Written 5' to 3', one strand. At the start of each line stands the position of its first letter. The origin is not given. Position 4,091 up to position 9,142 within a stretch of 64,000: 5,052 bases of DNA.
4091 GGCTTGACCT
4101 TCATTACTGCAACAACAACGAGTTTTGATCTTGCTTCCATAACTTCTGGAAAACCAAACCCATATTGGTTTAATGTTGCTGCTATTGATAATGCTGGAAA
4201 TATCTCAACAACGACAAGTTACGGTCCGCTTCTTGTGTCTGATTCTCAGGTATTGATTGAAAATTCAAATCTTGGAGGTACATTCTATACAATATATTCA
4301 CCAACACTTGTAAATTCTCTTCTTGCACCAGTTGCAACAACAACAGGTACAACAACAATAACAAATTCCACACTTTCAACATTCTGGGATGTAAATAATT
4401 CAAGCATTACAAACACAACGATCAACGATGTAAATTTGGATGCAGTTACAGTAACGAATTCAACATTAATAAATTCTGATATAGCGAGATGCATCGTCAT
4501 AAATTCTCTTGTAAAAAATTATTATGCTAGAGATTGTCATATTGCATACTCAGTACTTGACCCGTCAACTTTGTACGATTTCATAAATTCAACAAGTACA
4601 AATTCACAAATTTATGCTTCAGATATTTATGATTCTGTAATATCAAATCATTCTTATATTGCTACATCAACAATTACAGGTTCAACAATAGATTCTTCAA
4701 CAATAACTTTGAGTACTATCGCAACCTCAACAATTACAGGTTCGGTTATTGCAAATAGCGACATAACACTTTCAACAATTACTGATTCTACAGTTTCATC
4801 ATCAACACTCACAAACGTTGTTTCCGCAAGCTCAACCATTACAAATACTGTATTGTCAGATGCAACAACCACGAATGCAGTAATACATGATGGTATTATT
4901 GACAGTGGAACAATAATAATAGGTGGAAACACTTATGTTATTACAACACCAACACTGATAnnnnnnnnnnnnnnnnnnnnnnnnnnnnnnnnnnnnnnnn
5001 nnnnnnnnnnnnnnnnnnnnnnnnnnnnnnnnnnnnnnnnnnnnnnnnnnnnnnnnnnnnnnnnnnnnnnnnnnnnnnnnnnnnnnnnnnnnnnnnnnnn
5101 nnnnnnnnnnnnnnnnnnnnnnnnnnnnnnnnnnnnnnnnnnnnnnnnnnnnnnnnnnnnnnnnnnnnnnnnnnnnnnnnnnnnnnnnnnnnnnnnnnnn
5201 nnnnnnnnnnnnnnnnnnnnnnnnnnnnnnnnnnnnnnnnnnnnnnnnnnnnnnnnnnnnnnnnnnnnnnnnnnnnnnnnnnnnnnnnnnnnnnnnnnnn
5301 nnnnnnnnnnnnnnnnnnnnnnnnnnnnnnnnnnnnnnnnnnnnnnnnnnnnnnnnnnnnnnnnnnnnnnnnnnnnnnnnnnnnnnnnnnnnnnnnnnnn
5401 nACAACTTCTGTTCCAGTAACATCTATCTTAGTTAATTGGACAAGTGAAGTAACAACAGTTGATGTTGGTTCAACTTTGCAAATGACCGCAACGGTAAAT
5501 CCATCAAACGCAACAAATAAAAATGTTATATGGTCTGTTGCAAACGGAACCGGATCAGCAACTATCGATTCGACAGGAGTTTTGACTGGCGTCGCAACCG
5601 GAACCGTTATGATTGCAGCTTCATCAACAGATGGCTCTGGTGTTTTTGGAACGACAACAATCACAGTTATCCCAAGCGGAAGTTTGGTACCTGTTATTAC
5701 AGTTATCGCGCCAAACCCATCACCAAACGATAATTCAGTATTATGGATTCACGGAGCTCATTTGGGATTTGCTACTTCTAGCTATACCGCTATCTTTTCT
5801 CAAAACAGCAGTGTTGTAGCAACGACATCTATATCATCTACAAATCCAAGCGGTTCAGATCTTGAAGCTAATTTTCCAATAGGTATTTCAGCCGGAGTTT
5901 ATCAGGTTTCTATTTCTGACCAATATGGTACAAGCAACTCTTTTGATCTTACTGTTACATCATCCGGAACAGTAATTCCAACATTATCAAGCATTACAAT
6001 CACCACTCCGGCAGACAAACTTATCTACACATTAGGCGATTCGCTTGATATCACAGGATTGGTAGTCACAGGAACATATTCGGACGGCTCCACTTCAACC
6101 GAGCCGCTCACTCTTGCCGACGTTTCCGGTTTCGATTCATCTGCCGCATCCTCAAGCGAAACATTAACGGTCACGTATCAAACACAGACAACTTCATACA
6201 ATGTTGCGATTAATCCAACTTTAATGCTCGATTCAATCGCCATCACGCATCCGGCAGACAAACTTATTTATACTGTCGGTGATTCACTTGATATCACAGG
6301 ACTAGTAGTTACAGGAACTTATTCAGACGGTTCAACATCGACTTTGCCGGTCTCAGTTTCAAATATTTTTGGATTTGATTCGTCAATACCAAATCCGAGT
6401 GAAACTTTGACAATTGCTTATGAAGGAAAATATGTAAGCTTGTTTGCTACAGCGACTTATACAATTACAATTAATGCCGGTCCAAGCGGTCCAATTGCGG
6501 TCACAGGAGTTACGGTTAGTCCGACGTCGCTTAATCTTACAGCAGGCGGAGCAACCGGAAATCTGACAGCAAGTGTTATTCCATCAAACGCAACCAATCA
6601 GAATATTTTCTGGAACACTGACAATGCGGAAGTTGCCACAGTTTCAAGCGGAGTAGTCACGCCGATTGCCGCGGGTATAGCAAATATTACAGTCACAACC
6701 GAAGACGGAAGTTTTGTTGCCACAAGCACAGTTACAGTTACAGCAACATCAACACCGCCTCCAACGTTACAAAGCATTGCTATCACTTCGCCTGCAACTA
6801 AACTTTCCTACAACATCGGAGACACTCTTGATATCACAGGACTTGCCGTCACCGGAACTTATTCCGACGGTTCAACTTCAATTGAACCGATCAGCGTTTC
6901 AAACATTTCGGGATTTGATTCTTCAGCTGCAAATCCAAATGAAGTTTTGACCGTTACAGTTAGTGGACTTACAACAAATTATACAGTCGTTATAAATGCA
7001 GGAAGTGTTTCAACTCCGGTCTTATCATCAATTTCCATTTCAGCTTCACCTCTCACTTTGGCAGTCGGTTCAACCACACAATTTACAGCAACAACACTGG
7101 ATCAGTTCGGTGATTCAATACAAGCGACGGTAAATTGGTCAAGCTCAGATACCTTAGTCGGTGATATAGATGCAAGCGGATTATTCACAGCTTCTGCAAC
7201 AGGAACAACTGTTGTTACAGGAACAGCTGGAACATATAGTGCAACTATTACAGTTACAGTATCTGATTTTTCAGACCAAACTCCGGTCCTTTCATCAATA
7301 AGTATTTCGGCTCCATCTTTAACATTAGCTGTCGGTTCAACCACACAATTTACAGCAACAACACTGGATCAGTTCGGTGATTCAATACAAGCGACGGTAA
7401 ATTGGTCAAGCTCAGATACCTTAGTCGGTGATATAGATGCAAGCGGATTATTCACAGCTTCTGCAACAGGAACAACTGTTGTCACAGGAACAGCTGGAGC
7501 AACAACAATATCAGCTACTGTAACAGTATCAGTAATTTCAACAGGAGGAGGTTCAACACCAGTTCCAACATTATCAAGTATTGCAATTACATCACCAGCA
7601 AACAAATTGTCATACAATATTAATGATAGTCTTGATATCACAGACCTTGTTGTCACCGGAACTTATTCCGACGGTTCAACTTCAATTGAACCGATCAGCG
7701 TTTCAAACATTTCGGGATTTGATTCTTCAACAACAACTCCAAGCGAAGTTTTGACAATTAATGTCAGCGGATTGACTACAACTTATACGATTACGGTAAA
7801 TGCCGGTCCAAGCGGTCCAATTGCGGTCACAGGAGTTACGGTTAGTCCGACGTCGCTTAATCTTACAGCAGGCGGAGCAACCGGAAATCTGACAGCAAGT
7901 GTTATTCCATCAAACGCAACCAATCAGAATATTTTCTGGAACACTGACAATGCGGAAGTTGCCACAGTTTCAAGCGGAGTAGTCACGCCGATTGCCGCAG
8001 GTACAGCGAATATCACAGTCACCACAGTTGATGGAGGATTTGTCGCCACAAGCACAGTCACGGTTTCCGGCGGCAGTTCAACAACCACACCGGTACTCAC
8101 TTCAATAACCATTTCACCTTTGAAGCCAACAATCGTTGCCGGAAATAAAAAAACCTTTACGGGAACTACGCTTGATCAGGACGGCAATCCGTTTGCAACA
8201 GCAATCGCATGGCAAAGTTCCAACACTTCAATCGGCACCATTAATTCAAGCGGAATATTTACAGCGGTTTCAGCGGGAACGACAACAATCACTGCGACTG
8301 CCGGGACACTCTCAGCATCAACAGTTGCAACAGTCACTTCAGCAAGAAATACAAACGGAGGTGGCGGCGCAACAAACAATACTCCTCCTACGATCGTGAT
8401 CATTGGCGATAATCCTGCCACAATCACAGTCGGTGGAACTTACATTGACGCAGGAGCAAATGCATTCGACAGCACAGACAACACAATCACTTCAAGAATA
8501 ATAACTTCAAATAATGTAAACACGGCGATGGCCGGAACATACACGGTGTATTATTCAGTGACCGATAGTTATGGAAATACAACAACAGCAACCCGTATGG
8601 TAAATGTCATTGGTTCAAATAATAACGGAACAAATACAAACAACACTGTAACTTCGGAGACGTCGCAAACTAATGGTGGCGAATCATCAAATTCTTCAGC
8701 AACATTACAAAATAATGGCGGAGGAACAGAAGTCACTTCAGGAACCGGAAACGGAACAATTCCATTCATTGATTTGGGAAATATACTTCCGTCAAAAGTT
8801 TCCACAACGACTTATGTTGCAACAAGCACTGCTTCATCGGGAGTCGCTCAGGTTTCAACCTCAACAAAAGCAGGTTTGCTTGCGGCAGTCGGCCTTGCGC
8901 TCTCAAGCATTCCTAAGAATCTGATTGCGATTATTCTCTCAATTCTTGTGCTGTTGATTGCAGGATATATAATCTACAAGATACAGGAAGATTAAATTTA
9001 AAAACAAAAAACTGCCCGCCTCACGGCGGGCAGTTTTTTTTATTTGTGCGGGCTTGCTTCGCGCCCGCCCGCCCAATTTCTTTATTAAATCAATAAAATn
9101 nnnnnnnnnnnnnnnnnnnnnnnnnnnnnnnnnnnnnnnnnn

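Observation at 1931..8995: The giant Ig-repeat surface protein has long near-identical internal nucleotide repeats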

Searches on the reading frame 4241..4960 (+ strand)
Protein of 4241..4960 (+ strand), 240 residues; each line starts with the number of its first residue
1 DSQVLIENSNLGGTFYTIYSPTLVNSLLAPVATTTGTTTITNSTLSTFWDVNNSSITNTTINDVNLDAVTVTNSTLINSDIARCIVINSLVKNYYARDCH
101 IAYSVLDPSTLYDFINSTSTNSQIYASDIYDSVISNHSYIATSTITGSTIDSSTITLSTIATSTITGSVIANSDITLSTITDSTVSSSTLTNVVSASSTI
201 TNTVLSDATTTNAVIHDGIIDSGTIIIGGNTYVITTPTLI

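Call 33: search_protein_families(library=pfam, proteins=[window:4241-4960:+], max_evalue=1)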
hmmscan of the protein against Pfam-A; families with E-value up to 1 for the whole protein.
window:4241-4960:+ (240 aa): 4 families
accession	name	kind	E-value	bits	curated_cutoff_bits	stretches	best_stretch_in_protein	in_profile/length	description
PF13599.13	Pentapeptide_4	-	0.0027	18.2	38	1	54-108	6-60/78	Pentapeptide repeat region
PF21605.3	CRLF2-like_D2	-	0.07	13.7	27.3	1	97-138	48-89/94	Cytokine receptor-like factor 2-like, D2 domain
PF25639.1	DUF7943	-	0.097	13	27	1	41-96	16-71/123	Domain of unknown function (DUF7943)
PF03120.22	DNA_ligase_OB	-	0.89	9.9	32.9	0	60-83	22-45/79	NAD-dependent DNA ligase OB-fold domain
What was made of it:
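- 4241..4960 (+): N/S/T-rich beta-solenoid (aa 771-1010) with 5-residue strand periodicity. Weak Pentapeptide_4 hit, E 0.0027 (call 33).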

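Call 34: search_protein_families(library=ncbifam, proteins=[window:4241-4960:+], max_evalue=0.1)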
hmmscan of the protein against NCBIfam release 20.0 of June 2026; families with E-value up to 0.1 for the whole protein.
window:4241-4960:+ (240 aa): 0 families

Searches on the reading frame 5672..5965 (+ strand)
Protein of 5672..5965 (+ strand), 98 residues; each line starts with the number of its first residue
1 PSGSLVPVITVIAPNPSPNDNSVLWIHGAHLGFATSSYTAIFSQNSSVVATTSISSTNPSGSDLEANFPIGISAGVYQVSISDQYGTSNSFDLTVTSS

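Call 33: search_protein_families(library=pfam, proteins=[window:5672-5965:+], max_evalue=1)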
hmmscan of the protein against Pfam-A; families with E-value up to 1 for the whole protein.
window:5672-5965:+ (98 aa): 3 families
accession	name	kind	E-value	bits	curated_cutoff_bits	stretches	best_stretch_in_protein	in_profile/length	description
PF14734.12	DUF4469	-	0.013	15.9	22.6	1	43-91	47-93/101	Domain of unknown function (DUF4469) with IG-like fold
PF01833.30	TIG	-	0.036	14.5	20.9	1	7-58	1-51/84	IPT/TIG domain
PF19997.5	ivWA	-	0.11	12.1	35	1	4-62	169-227/253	vWA domain found in the FtsH ternary systems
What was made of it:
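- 5672..5965 (+): TIG-like domain (aa 1248-1345), weak. TIG E 0.036, below cut-off (call 33).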

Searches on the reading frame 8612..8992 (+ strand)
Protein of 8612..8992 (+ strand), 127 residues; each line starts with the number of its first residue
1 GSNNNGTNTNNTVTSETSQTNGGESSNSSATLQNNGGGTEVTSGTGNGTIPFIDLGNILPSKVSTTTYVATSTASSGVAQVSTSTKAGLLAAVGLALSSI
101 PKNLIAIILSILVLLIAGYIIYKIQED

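Call 33: search_protein_families(library=pfam, proteins=[window:8612-8992:+], max_evalue=1)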
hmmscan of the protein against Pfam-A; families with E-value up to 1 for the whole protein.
window:8612-8992:+ (127 aa): 1 family
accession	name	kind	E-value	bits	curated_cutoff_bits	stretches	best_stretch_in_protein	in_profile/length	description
PF12669.12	FeoB_associated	-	0.13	13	27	1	107-126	3-22/44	FeoB-associated Cys-rich membrane protein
